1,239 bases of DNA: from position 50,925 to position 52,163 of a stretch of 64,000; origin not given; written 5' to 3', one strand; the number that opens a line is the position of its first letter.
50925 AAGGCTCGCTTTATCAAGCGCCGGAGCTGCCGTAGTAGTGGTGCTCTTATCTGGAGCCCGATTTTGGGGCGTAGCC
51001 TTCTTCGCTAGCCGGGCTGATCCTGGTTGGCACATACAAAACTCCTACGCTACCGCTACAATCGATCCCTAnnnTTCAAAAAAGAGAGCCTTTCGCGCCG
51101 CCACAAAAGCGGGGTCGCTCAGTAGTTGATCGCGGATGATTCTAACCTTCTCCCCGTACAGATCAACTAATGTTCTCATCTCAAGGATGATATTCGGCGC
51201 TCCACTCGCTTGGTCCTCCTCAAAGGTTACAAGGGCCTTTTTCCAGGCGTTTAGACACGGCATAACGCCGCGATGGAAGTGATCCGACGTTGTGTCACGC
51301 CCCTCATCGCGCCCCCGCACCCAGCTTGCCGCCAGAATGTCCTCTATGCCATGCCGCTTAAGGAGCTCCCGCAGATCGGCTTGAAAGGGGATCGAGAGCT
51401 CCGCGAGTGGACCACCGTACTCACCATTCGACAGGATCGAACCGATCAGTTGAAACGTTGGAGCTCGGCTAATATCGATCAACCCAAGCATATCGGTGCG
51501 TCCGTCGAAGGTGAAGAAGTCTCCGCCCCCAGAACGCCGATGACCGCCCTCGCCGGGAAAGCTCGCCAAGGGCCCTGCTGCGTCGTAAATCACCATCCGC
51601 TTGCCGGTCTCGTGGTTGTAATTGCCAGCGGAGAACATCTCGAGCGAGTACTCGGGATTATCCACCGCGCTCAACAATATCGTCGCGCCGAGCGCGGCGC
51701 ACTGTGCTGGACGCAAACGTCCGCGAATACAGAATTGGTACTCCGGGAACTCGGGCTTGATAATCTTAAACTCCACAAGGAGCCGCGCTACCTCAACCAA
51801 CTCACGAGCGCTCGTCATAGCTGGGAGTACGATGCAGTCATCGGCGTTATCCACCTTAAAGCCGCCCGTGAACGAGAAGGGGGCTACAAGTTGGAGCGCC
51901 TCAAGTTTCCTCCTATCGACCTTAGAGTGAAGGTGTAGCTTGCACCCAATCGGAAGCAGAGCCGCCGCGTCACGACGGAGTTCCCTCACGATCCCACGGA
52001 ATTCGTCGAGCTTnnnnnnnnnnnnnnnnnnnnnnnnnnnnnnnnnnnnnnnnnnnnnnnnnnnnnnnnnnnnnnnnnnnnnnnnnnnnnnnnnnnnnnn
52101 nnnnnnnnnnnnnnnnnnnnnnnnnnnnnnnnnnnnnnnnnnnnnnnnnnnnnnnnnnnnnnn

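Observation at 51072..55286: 1404-aa soluble orphan protein with no recognisable domain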

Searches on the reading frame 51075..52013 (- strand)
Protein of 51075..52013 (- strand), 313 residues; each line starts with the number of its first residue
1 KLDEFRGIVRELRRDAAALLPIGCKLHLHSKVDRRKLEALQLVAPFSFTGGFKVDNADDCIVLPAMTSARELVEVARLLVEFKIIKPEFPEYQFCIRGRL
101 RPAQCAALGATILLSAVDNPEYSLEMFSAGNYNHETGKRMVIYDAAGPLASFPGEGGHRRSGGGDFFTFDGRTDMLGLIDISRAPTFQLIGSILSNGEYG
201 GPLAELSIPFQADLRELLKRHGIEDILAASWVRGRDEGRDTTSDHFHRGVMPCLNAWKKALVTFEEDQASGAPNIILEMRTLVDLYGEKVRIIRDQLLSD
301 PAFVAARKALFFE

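Call 58: predict_structure(alignment_id=A6)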
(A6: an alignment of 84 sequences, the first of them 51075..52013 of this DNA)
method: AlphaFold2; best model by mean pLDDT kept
length: 313 residues; sequences in the alignment: 84
mean_pLDDT: 92.1   pTM: 0.92
mean pLDDT of the five models: 92.1, 91.6, 90.8, 90.1, 90.0
residues with pLDDT >= 90: 246; 70-90: 50; 50-70: 14; < 50: 3
segments of 3 or more residues with pLDDT < 50: 158-160
pLDDT, mean of each block of 10 residues (from residue 1): 88 96 95 93 83 83 95 94 92 97 98 97 93 93 89 64 66 96 98 97 97 99 98 84 97 98 98 98 98 97 90 74
secondary structure, 60 per line:
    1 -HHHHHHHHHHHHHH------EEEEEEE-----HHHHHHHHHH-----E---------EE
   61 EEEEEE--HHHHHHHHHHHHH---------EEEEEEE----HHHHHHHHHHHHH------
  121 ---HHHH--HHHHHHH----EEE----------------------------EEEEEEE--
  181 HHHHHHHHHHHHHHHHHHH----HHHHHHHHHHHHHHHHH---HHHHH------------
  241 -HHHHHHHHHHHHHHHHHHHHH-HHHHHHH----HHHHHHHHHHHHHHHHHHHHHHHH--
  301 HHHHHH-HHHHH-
elements in order: H2-15 E22-28 H34-43 E59-66 H69-81 E91-97 H102-114 H124-127 H130-136 E141-143 E172-178 H181-199 H204-220 H224-228 H242-262 H264-270 H275-298 H301-306 H308-312
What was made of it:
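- The C-domain model is confident, with pLDDT 92 (call 58).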

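Call 62: fold_search(model_id=the predicted structure, library=pdb)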
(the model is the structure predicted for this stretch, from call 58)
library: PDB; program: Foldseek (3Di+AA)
matches with E <= 10: 403; with E <= 0.001: 0
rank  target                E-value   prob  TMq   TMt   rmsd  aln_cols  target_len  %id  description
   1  1tt4_A                4.7e-03  0.77  0.30  0.27  15.8       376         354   10  Structure of NP459575, a predicted glutathione synthase from Salmonella typhimurium (released 2004-08-17)
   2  1r8g_A                2.2e-02  0.51  0.29  0.27  17.9       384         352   10  Structure and function of YbdK (released 2004-08-17)
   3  3krm_C                2.6e-02  0.69  0.22  0.36  10.6       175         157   11  Imp1 kh34 (released 2010-02-09)
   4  1r8g_B                3.4e-02  0.30  0.26  0.24  16.3       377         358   11  Structure and function of YbdK (released 2004-08-17)
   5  6n7r_G                4.3e-02  0.28  0.21  0.25  18.2       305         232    7  Saccharomyces cerevisiae spliceosomal E complex (ACT1) (released 2019-09-18)
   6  3krm_B                6.4e-02  0.35  0.20  0.32  11.3       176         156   11  Imp1 kh34 (released 2010-02-09)
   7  8oon_A                8.5e-02  0.35  0.32  0.25  13.3       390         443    9  Glutamine synthetase from Methanothermococcus thermolithotrophicus at a resolution of 2.43 A (released 2024-01-24)
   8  3l76_B                9.5e-02  0.28  0.21  0.13   9.1       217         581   10  Crystal Structure of Aspartate Kinase from Synechocystis (released 2010-06-09)
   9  3n89_B                1.2e-01  0.47  0.23  0.23  10.3       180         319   12  KH domains (released 2010-09-22)
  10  2zho_B                1.4e-01  0.12  0.15  0.23  10.2       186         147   10  Crystal structure of the regulatory subunit of aspartate kinase from Thermus thermophilus (ligand free form) (released 2009-02-17)
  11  3mah                  1.8e-01  0.20  0.15  0.28   9.8       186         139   12  A putative c-terminal regulatory domain of aspartate kinase from porphyromonas gingivalis w83. (released 2010-04-14)
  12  2jzx_MODEL_1_A        2.0e-01  0.23  0.20  0.33  10.6       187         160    7  PCBP2 KH1-KH2 domains (released 2008-08-12)
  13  3ab4_G                2.0e-01  0.20  0.19  0.17   8.9       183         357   10  Crystal structure of feedback inhibition resistant mutant of aspartate kinase from Corynebacterium glutamicum in compl (released 2010-06-23)
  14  2zho_D                2.1e-01  0.18  0.15  0.26   8.9       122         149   14  Crystal structure of the regulatory subunit of aspartate kinase from Thermus thermophilus (ligand free form) (released 2009-02-17)
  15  3ab2_L                2.4e-01  0.16  0.18  0.27   8.5       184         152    9  Crystal structure of aspartate kinase from Corynebacterium glutamicum in complex with threonine (released 2010-06-23)
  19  8oon_E                3.5e-01  0.18  0.34  0.26  17.3       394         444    9  Glutamine synthetase from Methanothermococcus thermolithotrophicus at a resolution of 2.43 A (released 2024-01-24)
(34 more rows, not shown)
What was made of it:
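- On Amidoligase_2 / GCS2 / glutamine-synthetase-like ligases: Foldseek against the PDB puts YbdK on top at E 4.7e-3, prob 0.77, TM 0.30, and glutamine synthetase at E 0.085 (call 62).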

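Call 63: search_solved_structures(query=A6, max_evalue=10, show_alignments=2)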
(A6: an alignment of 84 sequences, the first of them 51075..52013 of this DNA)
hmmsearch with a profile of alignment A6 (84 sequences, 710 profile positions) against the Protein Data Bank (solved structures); distinct sequences matched with E-value up to 10: 69 (the best 60 are shown).
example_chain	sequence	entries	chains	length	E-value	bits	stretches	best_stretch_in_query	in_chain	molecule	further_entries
23wn_A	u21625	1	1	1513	9.2e-05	24.7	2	56-349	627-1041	DP622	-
6xns_A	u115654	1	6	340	0.00089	21.4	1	76-349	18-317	C3_crown-05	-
23wo_A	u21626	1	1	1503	0.0044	19.1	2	42-349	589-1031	DP221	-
23wm_A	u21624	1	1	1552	0.0045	19.1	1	233-414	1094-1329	PP507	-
9r1n_A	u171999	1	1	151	0.009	18.1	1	278-365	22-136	sc-apCC-4-DPH-2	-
8qad_A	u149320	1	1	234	0.015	17.4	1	161-376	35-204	sc-apCC-6-LLIA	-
5cwb_A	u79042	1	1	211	0.018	17.1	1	202-339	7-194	Designed helical repeat protein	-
6xss_A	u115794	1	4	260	0.021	16.9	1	261-412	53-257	C4_nat_HFuse-7900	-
7mwr_B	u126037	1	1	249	0.021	16.9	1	204-328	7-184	LHD101B4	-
8oyx_A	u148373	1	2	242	0.021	16.9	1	199-336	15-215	De novo designed soluble GPCR-like protein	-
9r1o_A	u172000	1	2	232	0.024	16.7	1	169-322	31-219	sc-apCC-6-DPH-NR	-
6w2q_A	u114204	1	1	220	0.025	16.6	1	191-294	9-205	Junction 34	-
8gaa_A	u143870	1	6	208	0.028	16.5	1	189-329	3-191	C6HR1_4r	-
9ccf_A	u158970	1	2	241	0.038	16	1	189-296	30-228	DA7_2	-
8fbk_A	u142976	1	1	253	0.069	15.1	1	185-355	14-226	KWOCA_65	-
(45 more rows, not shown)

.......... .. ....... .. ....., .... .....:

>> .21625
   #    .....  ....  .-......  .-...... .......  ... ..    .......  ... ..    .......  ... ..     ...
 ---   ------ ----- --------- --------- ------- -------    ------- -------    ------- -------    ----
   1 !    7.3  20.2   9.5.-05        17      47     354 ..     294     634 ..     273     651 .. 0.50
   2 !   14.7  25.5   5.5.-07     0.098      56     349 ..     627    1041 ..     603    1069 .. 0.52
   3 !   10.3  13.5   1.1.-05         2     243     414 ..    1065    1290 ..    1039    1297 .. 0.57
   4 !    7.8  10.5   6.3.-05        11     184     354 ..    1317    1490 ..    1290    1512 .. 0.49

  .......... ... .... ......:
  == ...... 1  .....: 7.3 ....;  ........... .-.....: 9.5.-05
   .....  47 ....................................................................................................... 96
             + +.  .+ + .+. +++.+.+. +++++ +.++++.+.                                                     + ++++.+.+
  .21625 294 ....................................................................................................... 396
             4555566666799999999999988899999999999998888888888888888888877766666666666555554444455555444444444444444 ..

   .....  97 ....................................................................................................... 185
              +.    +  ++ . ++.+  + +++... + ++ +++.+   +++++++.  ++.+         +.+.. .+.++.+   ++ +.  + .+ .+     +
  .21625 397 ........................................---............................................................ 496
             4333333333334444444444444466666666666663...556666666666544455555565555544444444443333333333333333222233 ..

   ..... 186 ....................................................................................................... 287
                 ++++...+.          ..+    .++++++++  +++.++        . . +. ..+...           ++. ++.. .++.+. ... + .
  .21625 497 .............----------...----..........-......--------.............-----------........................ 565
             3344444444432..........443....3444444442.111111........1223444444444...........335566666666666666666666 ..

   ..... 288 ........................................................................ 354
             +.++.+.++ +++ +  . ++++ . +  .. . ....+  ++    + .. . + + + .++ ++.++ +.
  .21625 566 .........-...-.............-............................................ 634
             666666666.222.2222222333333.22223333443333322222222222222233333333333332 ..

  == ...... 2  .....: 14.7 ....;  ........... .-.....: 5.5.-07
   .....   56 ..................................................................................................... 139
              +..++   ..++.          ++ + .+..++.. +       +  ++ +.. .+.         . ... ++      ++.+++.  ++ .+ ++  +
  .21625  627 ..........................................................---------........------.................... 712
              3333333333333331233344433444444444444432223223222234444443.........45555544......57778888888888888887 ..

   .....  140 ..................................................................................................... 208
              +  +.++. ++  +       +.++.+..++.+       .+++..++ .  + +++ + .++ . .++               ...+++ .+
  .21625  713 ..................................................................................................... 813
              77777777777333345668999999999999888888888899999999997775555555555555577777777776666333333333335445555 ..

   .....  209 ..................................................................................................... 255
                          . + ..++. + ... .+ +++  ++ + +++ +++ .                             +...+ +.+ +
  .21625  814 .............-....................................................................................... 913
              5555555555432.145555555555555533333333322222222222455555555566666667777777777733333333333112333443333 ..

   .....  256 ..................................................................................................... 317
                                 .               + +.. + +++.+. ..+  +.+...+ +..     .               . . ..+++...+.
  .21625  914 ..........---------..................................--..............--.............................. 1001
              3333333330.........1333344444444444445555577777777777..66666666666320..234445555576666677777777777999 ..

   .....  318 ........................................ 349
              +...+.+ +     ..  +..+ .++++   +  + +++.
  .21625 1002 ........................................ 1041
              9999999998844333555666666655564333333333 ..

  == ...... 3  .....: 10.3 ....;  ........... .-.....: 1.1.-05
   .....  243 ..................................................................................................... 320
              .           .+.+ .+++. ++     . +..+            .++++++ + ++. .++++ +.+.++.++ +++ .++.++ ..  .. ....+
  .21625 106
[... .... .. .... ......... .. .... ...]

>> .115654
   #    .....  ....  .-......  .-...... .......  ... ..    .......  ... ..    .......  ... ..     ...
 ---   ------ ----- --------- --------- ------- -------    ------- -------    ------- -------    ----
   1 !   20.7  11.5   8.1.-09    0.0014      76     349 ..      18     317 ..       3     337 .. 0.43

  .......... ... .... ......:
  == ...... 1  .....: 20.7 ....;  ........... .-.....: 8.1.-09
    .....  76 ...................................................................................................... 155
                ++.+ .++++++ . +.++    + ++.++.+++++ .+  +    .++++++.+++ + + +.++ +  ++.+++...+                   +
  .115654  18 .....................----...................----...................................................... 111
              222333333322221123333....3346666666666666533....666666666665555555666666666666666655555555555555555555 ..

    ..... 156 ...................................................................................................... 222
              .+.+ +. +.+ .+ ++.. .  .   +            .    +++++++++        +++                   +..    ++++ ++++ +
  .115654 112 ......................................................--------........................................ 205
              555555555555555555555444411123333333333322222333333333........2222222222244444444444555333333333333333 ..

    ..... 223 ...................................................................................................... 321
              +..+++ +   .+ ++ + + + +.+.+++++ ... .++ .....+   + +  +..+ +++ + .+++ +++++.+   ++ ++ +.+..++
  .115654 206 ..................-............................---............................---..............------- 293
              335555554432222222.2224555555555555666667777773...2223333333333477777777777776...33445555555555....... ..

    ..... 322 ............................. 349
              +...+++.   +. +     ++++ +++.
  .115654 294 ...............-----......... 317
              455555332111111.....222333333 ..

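Call 86: find_related_loci(query=A10, collection=metagenome_contigs, flank=8000)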
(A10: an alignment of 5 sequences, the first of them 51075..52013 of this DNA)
Query A10 (313 aa) in metagenome_contigs; peptide patterns used: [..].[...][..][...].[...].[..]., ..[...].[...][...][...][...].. (x = any residue, [..] = any of these).
221 stretches matched a pattern; 3 encode a relative of the query (tblastn E <= 1e-3); 3 distinct loci.
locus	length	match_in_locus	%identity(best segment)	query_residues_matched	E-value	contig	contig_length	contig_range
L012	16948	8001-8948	33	1-311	6e-42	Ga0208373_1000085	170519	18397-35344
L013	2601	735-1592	28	6-299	5e-39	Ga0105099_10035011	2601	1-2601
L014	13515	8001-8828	29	13-301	9e-35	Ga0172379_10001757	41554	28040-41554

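Call 89: search_protein_families(library=pfam, alignment_id=A11, max_evalue=10)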
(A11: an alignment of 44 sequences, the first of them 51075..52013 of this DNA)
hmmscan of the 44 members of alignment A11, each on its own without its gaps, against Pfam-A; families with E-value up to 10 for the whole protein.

A. member 1, window:51075-52013:- (313 aa): 0 families

B. families by the number of members that match (of 44 scanned): 21 families
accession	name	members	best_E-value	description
PF24090.1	DUF7375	1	0.0056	Family of unknown function (DUF7375)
PF07697.16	7TMR-HDED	1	0.0094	7TM-HD extracellular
PF07862.16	Nif11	1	0.017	Nif11 domain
PF25186.1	Tad4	1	0.029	Type I Thoeris inhibitor Tad4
PF16572.11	HlyD_D4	1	0.037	Long alpha hairpin domain of cation efflux system protein, CusB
PF07357.16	DRAT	1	0.039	Dinitrogenase reductase ADP-ribosyltransferase (DRAT)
PF11959.13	DUF3473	1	0.05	Domain of unknown function (DUF3473)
PF00423.25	HN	1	0.055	Haemagglutinin-neuraminidase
PF12645.13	HTH_16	1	0.084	Helix-turn-helix domain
PF13925.11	Katanin_con80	1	0.085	con80 domain of Katanin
PF09369.15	MZB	1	0.088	MrfA Zn-binding domain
PF23817.1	DUF7188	1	0.1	Family of unknown function (DUF7188)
PF04777.18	Evr1_Alr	1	0.13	Erv1 / Alr family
PF05331.17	DUF742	1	0.15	Protein of unknown function (DUF742)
PF03953.22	Tubulin_C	1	0.16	Tubulin C-terminal domain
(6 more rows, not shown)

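Call 90: search_solved_structures(query=A11, max_evalue=10, show_alignments=0)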
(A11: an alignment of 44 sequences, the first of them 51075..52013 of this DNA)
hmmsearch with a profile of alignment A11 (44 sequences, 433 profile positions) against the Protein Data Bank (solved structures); distinct sequences matched with E-value up to 10: 3.
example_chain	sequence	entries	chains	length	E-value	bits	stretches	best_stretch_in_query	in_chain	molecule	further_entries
4ay1_A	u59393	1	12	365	0.12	14.7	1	333-392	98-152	CHITINASE-3-LIKE PROTEIN 2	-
4p8u_A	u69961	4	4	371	0.12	14.6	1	333-392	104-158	Chitinase-3-like protein 2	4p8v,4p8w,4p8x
5ktk_A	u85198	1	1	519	1.5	11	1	106-178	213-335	Polyketide synthase PksJ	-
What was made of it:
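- Tried and rejected: The C-focused profile A11 returned nothing relevant (calls 63, 90).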

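Call 94: fold_search(model_id=the predicted structure, library=viral)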
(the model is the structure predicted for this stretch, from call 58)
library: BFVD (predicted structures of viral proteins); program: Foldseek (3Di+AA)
matches with E <= 10: 372; with E <= 0.001: 0
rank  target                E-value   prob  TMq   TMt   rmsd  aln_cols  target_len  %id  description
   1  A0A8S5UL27            2.6e-03  0.89  0.29  0.19  25.6       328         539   13  Putative cytoplasmic protein [Siphoviridae sp. ctICF6]
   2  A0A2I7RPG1            3.9e-03  0.77  0.31  0.26  15.0       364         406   11  (no name in the UniProt tables at hand)
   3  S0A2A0                4.1e-03  0.63  0.26  0.18  18.8       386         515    9  Amidoligase enzyme [Cellulophaga phage phi14:2]
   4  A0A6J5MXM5            4.6e-03  0.66  0.24  0.27  12.4       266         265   11  Amidoligase enzyme [uncultured Caudovirales phage]
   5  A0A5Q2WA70            6.2e-03  0.57  0.26  0.20  17.5       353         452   11  (no name in the UniProt tables at hand)
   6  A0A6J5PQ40            7.3e-03  0.90  0.33  0.25  12.5       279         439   11  Uncharacterized protein [uncultured Caudovirales phage]
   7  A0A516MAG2            9.2e-03  0.72  0.31  0.31  13.7       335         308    9  (no name in the UniProt tables at hand)
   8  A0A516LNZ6            1.2e-02  0.72  0.31  0.18  12.7       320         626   11  (no name in the UniProt tables at hand)
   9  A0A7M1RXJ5            1.2e-02  0.66  0.29  0.20  15.2       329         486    8  Amidoligase enzyme [uncultured phage cr108_1]
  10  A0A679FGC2            1.4e-02  0.75  0.30  0.20  12.2       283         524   10  Amidoligase enzyme [Cronobacter phage vB_CsaP_009]
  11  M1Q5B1                1.7e-02  0.75  0.33  0.19  22.2       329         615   11  (no name in the UniProt tables at hand)
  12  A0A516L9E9            1.9e-02  0.57  0.30  0.27  12.5       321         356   10  (no name in the UniProt tables at hand)
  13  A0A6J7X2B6            2.0e-02  0.87  0.33  0.27  10.2       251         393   12  LIM domain containing protein [uncultured Caudovirales phage]
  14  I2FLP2                3.2e-02  0.44  0.30  0.25  21.2       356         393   11  Amidoligase [Pseudomonas phage tf]
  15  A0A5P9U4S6            3.2e-02  0.33  0.17  0.25  13.7       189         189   10  (no name in the UniProt tables at hand)
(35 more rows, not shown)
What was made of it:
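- On Amidoligase_2 / GCS2 / glutamine-synthetase-like ligases: Foldseek against BFVD lists 16 entries named amidoligase in the top 50, best named E 4.1e-3, TM about 0.3 (call 94).
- Two independent Foldseek libraries converge on one superfamily: YbdK and glutamine synthetase at the top of the PDB hits (call 62), and 16 entries named amidoligase among the top 50 viral hits (call 94). Fold-level hints point to YbdK, glutamine synthetase and amidoligases (calls 62, 94).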

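Call 119: find_related_loci(query=A10, collection=viral_contigs, flank=6000)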
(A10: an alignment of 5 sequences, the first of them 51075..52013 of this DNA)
Query A10 (313 aa) in viral_contigs; peptide patterns used: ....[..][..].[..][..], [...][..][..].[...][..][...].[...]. (x = any residue, [..] = any of these).
33 stretches matched a pattern, but none encodes a relative of the query by tblastn (E <= 1e-3).

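Call 120: search_dna_similar(query=window:51075-52013:-, collection=plasmids, mode=protein, max_evalue=0.001, max_rows=15)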
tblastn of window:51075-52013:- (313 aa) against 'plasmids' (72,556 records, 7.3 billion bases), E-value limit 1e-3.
No match.

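Call 121: search_dna_similar(query=window:51075-52013:-, collection=phages, mode=protein, max_evalue=0.001, max_rows=10)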
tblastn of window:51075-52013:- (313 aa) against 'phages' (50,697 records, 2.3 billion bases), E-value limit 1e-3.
No match.
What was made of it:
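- On Known anti-phage defence systems (PADLOC-DB v2): No relatives in viral contigs, phages or plasmids (calls 119-121).
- There are no relatives on viral contigs, phage genomes or plasmids (calls 119-121).
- Tried and rejected: The viral contig scan and the plasmid and phage tblastn searches gave none (calls 86, 119-121).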
